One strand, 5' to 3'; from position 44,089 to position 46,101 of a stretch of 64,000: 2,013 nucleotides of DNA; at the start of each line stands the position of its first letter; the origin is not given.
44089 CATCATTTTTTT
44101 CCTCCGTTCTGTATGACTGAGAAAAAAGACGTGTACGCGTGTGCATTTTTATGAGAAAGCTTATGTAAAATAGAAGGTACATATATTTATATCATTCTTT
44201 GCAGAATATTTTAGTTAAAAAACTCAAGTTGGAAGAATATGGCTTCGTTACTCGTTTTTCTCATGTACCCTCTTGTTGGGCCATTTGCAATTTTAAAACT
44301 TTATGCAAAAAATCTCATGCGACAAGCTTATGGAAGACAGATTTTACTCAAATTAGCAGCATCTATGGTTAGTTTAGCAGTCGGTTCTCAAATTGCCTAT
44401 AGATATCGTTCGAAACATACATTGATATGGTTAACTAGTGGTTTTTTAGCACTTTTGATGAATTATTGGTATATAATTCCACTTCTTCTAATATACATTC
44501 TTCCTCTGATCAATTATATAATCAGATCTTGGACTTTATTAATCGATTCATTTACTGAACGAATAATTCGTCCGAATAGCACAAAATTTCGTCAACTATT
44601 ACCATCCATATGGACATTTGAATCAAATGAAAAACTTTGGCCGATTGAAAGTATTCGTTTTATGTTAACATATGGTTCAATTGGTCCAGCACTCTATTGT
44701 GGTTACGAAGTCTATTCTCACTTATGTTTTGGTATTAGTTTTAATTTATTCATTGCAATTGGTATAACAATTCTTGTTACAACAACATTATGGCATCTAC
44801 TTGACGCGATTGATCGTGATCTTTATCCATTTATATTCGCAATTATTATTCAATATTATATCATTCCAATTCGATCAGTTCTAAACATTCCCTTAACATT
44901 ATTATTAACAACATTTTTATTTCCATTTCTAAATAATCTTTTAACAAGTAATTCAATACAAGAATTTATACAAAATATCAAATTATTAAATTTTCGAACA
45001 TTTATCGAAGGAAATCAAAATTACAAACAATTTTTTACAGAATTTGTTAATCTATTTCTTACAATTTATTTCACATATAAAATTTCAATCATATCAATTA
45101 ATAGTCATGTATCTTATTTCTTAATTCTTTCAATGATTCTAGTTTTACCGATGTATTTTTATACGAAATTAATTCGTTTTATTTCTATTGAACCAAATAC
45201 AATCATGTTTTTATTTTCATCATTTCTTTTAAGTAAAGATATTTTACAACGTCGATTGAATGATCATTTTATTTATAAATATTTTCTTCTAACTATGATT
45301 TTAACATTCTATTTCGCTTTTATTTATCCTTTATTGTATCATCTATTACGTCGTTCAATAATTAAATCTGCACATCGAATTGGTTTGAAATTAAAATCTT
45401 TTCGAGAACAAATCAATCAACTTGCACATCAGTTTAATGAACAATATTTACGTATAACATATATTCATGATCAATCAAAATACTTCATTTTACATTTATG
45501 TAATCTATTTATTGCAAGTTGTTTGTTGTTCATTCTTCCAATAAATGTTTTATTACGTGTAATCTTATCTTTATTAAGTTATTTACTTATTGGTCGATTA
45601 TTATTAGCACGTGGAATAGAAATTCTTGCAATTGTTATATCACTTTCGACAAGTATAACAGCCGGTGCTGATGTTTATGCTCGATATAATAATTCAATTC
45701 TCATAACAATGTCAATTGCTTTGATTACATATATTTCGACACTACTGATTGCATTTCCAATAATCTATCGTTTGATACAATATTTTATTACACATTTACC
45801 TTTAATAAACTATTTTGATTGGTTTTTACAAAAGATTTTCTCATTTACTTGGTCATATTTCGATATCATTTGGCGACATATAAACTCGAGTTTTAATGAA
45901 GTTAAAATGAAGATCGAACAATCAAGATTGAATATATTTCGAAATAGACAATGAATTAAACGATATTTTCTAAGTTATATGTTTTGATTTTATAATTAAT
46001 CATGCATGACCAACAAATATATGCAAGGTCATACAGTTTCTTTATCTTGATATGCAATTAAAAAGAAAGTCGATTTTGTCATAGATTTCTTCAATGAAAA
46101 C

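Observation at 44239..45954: Intronless 571-aa polytopic membrane ORF of unknown family embedded among intron-rich genes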

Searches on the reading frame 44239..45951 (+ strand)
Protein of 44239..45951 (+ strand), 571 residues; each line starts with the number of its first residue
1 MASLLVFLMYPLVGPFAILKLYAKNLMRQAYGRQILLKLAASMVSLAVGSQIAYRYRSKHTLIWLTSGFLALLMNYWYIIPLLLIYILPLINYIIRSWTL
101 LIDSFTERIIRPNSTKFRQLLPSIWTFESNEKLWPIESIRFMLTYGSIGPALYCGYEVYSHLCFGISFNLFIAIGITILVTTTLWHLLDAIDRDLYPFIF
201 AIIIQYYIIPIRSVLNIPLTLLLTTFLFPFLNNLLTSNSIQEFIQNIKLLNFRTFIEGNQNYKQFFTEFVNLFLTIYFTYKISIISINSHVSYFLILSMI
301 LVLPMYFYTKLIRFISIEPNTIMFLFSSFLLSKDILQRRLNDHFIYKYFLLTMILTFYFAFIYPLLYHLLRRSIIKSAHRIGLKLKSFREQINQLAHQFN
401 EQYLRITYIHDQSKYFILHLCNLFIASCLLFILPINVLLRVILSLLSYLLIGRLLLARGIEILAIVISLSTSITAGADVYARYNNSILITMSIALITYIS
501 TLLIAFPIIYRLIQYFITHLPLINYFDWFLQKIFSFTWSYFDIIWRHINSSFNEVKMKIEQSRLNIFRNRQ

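Call 5: search_protein_families(library=pfam, proteins=[window:44239-45951:+], max_evalue=10)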
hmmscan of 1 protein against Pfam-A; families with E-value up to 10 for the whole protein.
window:44239-45951:+ (571 aa): 0 families

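Call 6: find_homologous_proteins(query=window:44239-45951:+, max_evalue=0.01)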
Query window:44239-45951:+ (571 aa): 21 proteins with E <= 0.01 among 8000 candidates.
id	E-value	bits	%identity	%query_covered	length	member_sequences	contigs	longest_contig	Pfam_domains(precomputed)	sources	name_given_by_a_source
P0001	9.3e-274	928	75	100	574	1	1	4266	-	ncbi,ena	-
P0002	2.2e-272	923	75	99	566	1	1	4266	-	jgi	jgi:hypothetical protein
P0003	1.3e-269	914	74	100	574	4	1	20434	-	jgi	jgi:hypothetical protein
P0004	9.1e-267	905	73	100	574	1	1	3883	-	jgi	-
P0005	1.6e-264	897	73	100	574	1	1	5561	-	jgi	-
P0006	7.8e-262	888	73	100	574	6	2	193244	-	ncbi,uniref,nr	ncbi:unnamed protein product [Adineta steineri]|uniref:Uncharacterized protein n=1 Tax=Adineta stein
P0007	3.3e-248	843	68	100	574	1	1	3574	-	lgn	-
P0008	1.3e-243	828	70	100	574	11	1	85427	-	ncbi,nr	ncbi:unnamed protein product [Rotaria sp. Silwood1]|nr:unnamed protein product [Rotaria sp. Silwood1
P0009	2.9e-238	810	67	100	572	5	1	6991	-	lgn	-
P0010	2.6e-237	807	65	100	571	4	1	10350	-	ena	-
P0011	1.8e-235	801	68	99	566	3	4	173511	-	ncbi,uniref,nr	ncbi:unnamed protein product [Rotaria sordida]|uniref:Uncharacterized protein n=1 Tax=Rotaria sordid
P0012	1.7e-228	778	68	95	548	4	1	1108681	-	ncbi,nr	ncbi:unnamed protein product [Rotaria sp. Silwood2]|nr:unnamed protein product [Rotaria sp. Silwood2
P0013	9.8e-222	756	63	99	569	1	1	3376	-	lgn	-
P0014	4.1e-220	751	65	98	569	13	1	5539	-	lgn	-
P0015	5.1e-218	744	72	87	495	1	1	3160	-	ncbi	ncbi:unnamed protein product, partial [Adineta ricciae]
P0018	1.6e-214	732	59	99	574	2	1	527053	-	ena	-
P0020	2.5e-210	718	61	99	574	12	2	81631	-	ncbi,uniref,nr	ncbi:unnamed protein product [Rotaria magnacalcarata]|uniref:Uncharacterized protein n=1 Tax=Rotaria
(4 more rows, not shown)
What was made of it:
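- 44239..45954 (+): Single-exon CDS (571 codons plus TGA) for a membrane protein of about 15 transmembrane helices. It belongs to an uncharacterised family shared by bdelloid rotifers and Obscuribacterales/Melainabacteria. 21 rotifer homologues at 59-75% identity (call 6).
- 21 homologues of 495-591 aa (19 of them 548 aa or longer) at 59-75% identity; the named ones are from Adineta and Rotaria (call 6).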

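Call 11: find_encoding_contigs(protein=P0006, flank=6000, max_places=3)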
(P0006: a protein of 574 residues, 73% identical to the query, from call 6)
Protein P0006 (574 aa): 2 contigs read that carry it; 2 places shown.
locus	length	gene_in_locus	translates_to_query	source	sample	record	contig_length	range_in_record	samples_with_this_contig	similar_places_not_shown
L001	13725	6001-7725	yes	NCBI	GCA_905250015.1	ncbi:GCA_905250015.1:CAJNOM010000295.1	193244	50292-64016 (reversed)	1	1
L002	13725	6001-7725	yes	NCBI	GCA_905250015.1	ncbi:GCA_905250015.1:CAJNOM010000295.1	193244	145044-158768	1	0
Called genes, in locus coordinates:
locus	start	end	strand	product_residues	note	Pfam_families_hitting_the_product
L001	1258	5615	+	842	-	-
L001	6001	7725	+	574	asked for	-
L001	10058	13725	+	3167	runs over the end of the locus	PF00028:Cadherin (weak), PF00028:Cadherin, PF24811:Ig_Shg, PF00054:Laminin_G_1, PF02210:Laminin_G_2, PF00054:Laminin_G_1, PF02210:Laminin_G_2, PF01049:CADH_Y-type_LIR, +4 more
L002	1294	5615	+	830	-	-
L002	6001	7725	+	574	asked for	-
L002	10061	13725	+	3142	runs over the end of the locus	PF00028:Cadherin (weak), PF00028:Cadherin, PF24811:Ig_Shg, PF00054:Laminin_G_1, PF02210:Laminin_G_2, PF00054:Laminin_G_1, PF02210:Laminin_G_2, PF01049:CADH_Y-type_LIR, +4 more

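Call 12: find_encoding_contigs(protein=P0020, flank=6000, max_places=2)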
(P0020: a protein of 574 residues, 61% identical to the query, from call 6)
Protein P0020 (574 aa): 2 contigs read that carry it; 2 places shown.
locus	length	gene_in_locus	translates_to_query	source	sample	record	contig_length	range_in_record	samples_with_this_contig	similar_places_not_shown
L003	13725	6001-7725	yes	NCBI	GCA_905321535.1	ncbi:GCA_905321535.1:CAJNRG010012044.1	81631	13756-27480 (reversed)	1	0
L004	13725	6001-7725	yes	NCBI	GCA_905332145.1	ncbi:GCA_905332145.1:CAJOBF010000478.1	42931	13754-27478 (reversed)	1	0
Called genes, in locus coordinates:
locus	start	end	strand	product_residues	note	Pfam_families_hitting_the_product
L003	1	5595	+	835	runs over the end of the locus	-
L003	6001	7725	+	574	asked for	-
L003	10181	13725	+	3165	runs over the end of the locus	PF00028:Cadherin, PF00028:Cadherin, PF24811:Ig_Shg, PF00054:Laminin_G_1, PF02210:Laminin_G_2, PF00054:Laminin_G_1, PF02210:Laminin_G_2, PF01049:CADH_Y-type_LIR, +4 more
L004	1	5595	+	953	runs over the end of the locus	-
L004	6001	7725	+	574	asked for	-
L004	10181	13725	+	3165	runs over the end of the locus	PF00028:Cadherin, PF00028:Cadherin, PF24811:Ig_Shg, PF00054:Laminin_G_1, PF02210:Laminin_G_2, PF00054:Laminin_G_1, PF02210:Laminin_G_2, PF01049:CADH_Y-type_LIR, +4 more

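Call 13: find_encoding_contigs(protein=P0018, flank=6000, max_places=2)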
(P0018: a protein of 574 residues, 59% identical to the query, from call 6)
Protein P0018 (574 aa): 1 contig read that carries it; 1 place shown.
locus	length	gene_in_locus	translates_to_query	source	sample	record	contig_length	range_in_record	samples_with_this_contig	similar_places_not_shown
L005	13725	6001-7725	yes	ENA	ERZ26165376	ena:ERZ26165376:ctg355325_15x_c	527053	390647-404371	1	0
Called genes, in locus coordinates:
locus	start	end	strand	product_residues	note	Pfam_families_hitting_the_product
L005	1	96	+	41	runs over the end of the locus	-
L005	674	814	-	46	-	-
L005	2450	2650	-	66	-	-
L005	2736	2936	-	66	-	-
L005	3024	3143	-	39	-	-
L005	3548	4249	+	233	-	-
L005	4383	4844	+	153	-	-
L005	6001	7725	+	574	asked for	-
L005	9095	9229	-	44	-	-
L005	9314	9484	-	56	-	-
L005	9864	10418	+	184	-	-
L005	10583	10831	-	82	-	-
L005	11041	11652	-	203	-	-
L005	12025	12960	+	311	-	PF00028:Cadherin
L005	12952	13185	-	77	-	-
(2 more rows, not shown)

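Call 18: predict_structure(alignment_id=A1)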
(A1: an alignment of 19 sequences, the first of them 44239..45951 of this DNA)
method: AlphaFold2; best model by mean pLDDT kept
length: 571 residues; sequences in the alignment: 19
mean_pLDDT: 62.5   pTM: 0.50
mean pLDDT of the five models: 62.5, 55.0, 51.7, 48.5, 44.0
residues with pLDDT >= 90: 2; 70-90: 161; 50-70: 309; < 50: 99
segments of 3 or more residues with pLDDT < 50: 1-33, 60-67, 69-82, 128-134, 164-167, 244-257, 338-340, 568-571
pLDDT, mean of each block of 10 residues (from residue 1): 37 36 45 53 56 54 49 47 53 72 80 77 55 53 62 62 53 67 76 70 59 57 60 58 48 50 78 81 67 73 82 73 61 50 54 55 51 63 87 82 60 73 72 64 71 64 70 66 58 67 74 72 65 61 60 68 54 38
secondary structure, 60 per line:
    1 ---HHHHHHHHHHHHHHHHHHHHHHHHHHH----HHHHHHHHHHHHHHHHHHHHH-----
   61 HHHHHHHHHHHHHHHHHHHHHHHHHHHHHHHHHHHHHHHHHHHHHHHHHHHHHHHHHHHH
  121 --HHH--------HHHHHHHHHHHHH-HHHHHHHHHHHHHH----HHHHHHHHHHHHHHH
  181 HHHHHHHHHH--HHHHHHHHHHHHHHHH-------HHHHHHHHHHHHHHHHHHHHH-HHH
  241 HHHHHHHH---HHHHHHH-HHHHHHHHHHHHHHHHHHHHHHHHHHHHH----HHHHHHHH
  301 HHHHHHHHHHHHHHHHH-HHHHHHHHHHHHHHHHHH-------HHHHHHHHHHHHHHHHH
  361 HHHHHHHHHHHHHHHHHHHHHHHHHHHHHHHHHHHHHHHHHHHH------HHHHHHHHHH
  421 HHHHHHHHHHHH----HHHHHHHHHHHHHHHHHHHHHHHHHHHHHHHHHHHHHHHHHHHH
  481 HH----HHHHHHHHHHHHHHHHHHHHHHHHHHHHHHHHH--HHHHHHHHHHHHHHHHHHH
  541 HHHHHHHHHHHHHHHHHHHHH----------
elements in order: H4-30 H35-55 H61-120 H134-146 H148-161 H166-190 H193-208 H216-236 H238-248 H252-258 H260-288 H293-317 H319-336 H344-404 H411-432 H437-482 H487-519 H522-561
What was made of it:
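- Tried and rejected: The first AlphaFold2 run, with rotifer sequences only, was too poor to use (pLDDT 62.5, call 18).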

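Call 20: search_solved_structures(query=A1, max_evalue=10)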
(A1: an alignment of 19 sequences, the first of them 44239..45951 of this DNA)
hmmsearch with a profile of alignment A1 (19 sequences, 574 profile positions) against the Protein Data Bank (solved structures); distinct sequences matched with E-value up to 10: 0.

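Call 21: search_protein_families(library=ncbifam, proteins=[window:44239-45951:+], max_evalue=10)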
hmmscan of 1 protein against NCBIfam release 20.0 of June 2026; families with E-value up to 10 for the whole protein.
window:44239-45951:+ (571 aa): 0 families

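Call 23: search_protein_representatives(alignment_id=A1)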
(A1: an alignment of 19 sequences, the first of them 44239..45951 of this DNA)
Query: 19 sequences, 574 profile positions. Proteins with E-value up to 0.001 (for the whole library): 69; up to 1e-10: 35; up to 1e-30: 9. The best 69 are listed.
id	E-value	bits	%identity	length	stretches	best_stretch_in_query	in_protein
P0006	0.0e+00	1023.4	-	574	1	1-574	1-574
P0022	2.3e-144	498.8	-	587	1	11-565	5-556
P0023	8.7e-97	341.7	-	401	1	27-397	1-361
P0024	5.2e-84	299.5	-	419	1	25-398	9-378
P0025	4.8e-62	227.0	-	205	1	1-158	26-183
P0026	9.8e-59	216.1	-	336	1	86-399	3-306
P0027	4.0e-50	187.7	-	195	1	20-210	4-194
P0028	3.0e-33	132.0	-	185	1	239-424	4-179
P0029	5.3e-32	127.8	-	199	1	389-554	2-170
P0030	9.7e-29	117.1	-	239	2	242-390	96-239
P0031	9.8e-29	117.0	-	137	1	24-145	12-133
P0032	2.3e-20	89.4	-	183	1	243-411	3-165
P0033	9.4e-19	84.1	-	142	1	87-188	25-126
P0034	2.1e-17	79.6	-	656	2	224-555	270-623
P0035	2.4e-17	79.4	-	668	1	62-551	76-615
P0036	3.0e-17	79.1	-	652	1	12-553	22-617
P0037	1.9e-16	76.5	-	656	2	222-553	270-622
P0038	2.2e-16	76.3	-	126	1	41-159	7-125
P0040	5.6e-16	74.9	-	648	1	61-554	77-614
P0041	1.6e-14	70.1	-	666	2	221-555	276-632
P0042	1.9e-14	69.9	-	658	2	221-551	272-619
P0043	1.2e-13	67.2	-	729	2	220-560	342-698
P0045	2.4e-13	66.2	-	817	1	12-556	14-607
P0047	3.2e-12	62.5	-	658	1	17-549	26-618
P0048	9.2e-12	61.0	-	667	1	10-559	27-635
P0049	1.2e-11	60.7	-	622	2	222-556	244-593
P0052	5.2e-11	58.5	-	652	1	3-556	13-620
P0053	5.9e-11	58.4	-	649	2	219-557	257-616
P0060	1.6e-09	53.6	-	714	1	221-550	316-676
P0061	6.6e-09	51.6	-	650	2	227-547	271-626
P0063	8.1e-09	51.3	-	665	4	401-559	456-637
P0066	2.8e-07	46.2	-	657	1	20-555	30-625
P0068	4.9e-07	45.4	-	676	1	62-550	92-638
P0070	7.5e-07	44.8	-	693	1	35-549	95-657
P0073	1.8e-06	43.5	-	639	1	56-557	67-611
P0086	4.9e-04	35.5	-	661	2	221-546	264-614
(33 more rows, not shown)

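Call 24: search_protein_families(library=pfam, proteins=[P0022, P0034, P0035, P0036, P0040, P0043, P0045, P0047, P0048, P0052], max_evalue=0.01)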
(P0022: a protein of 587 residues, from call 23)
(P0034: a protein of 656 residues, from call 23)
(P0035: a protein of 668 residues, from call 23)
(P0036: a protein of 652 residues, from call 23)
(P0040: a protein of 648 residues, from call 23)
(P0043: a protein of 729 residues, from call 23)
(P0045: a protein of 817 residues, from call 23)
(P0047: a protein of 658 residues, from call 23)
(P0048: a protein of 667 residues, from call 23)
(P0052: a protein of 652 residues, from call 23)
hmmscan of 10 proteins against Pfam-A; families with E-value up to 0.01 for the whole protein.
P0022 (587 aa): 0 families

P0034 (656 aa): 0 families

P0035 (668 aa): 0 families

P0036 (652 aa): 0 families

P0040 (648 aa): 0 families

P0043 (729 aa): 1 family
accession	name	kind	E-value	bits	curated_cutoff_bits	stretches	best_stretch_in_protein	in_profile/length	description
PF07690.21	MFS_1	-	0.0078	15.6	33.4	1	548-644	209-316/347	Major Facilitator Superfamily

P0045 (817 aa): 0 families

P0047 (658 aa): 0 families

P0048 (667 aa): 0 families

P0052 (652 aa): 0 families

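Call 25: list_cluster_members(proteins=[P0022, P0035, P0036, P0045, P0048, P0052, P0034, P0043, P0066, P0070])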
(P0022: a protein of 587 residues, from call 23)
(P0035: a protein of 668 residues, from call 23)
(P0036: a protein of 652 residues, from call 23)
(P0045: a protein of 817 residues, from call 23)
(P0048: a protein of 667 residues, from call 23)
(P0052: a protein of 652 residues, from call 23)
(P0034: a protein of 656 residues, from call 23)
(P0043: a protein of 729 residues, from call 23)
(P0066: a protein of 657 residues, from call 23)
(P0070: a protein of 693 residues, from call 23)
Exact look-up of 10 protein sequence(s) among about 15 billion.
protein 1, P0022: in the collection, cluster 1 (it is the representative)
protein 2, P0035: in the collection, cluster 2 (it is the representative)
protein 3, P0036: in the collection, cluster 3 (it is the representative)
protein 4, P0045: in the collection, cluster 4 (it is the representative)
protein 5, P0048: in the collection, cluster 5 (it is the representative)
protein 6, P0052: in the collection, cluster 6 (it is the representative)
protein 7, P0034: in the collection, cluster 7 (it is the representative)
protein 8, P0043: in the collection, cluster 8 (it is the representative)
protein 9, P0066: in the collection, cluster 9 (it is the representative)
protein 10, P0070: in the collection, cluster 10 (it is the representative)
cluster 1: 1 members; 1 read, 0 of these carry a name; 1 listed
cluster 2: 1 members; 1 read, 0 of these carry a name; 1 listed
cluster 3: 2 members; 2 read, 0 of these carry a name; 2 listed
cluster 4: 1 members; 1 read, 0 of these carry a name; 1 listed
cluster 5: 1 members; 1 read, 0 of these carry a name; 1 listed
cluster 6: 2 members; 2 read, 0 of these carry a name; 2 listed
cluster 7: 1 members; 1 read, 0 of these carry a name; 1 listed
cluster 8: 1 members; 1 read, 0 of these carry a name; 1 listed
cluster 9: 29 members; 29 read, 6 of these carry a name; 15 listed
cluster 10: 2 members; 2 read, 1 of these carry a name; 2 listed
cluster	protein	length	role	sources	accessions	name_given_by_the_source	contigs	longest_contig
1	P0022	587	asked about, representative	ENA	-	-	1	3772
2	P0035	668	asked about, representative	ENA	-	-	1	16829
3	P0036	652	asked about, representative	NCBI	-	-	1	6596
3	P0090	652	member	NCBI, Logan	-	-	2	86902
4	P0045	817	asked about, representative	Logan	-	-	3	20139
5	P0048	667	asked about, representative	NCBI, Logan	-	-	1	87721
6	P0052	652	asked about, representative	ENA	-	-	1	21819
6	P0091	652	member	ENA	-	-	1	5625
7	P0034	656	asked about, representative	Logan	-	-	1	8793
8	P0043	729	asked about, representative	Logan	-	-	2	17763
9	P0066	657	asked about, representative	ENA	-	-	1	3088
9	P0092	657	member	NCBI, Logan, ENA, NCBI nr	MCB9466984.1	MAG: hypothetical protein H6677_01825 [Candidatus Obscuribacterales bacterium] | hypothetical protein [Candidatus Obscuribacterales bacterium]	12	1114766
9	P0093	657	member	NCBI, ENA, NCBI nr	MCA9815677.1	MAG: hypothetical protein KC652_11230 [Cyanobacteria bacterium HKST-UBA01] | hypothetical protein [Cyanobacteria bacterium HKST-UBA01]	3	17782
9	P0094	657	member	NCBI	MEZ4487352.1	MAG: hypothetical protein R3F51_07180 [Cyanobacteriota/Melainabacteria group bacterium]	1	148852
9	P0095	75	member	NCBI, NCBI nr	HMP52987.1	MAG TPA: hypothetical protein PKD05_15655, partial [Candidatus Melainabacteria bacterium] | hypothetical protein [Candidatus Melainabacteria bacterium]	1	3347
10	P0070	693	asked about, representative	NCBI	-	-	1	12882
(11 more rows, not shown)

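Call 30: find_homologous_proteins(query=A2, max_evalue=0.001)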
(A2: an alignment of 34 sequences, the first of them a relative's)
Query A2 (34 sequences) (652 aa, profile of the alignment): 5 proteins with E <= 0.001 among 8000 candidates.
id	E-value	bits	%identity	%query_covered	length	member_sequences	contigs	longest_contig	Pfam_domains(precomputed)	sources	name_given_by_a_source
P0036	1.6e-213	729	100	100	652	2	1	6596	-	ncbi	-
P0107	2.5e-208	712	88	100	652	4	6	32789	-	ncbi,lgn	-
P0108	7.5e-204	697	82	98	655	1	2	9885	-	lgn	-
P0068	4.5e-194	665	36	100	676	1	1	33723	-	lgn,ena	-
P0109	1.9e-180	620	36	97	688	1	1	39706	-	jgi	-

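Call 37: find_related_loci(query=A3, collection=genome_contigs, flank=8000)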
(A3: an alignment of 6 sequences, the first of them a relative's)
Query A3 (656 aa) in genome_contigs; peptide patterns used: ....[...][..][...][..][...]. (x = any residue, [..] = any of these).
39 stretches matched a pattern; 1 encode a relative of the query (tblastn E <= 1e-3); 1 distinct loci.
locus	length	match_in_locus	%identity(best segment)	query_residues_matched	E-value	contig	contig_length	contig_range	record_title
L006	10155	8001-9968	42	1-655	2e-151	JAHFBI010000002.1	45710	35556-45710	MAG: Candidatus Melainabacteria bacterium isolate nzgw195 NODE_953_length_45711_cov_3.133845, whole genome shotgun seque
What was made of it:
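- Tried and rejected: With a sub-alignment it found a single Melainabacteria genome (call 37).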

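Call 38: find_encoding_contigs(protein=P0068, flank=8000, max_places=2)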
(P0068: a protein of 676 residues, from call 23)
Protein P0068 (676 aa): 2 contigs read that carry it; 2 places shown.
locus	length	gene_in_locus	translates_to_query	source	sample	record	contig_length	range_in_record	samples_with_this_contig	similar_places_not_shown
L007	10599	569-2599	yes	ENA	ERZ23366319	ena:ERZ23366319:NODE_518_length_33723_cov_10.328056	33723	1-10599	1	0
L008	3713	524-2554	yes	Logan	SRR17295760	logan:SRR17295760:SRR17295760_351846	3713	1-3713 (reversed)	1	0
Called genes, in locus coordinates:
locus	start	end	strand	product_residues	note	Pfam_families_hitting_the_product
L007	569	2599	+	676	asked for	-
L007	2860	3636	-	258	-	-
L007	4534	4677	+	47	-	-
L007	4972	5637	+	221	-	-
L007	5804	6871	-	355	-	PF01791:DeoC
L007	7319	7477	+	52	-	-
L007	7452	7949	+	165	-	-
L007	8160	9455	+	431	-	PF13414:TPR_11, PF13424:TPR_12 (weak), PF13432:TPR_16, PF00515:TPR_1, PF13414:TPR_11 (weak), PF13424:TPR_12, PF13414:TPR_11, PF13432:TPR_16 (weak), +10 more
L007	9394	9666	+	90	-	-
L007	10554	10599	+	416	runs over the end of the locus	-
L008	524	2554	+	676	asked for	-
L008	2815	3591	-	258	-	-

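Call 39: find_encoding_contigs(protein=P0109, flank=8000, max_places=2)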
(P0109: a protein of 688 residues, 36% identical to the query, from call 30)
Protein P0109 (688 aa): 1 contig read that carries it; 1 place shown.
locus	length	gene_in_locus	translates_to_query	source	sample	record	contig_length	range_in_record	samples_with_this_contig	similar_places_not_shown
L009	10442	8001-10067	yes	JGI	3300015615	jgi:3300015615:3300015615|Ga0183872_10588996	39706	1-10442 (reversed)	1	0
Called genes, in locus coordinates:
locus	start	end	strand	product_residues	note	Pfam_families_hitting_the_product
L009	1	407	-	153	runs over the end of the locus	-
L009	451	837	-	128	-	-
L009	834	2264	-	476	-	PF00206:Lyase_1, PF10415:FumaraseC_C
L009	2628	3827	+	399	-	-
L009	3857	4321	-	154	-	PF00293:NUDIX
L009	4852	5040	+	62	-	-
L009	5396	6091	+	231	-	-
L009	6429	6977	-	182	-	-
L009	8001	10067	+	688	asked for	-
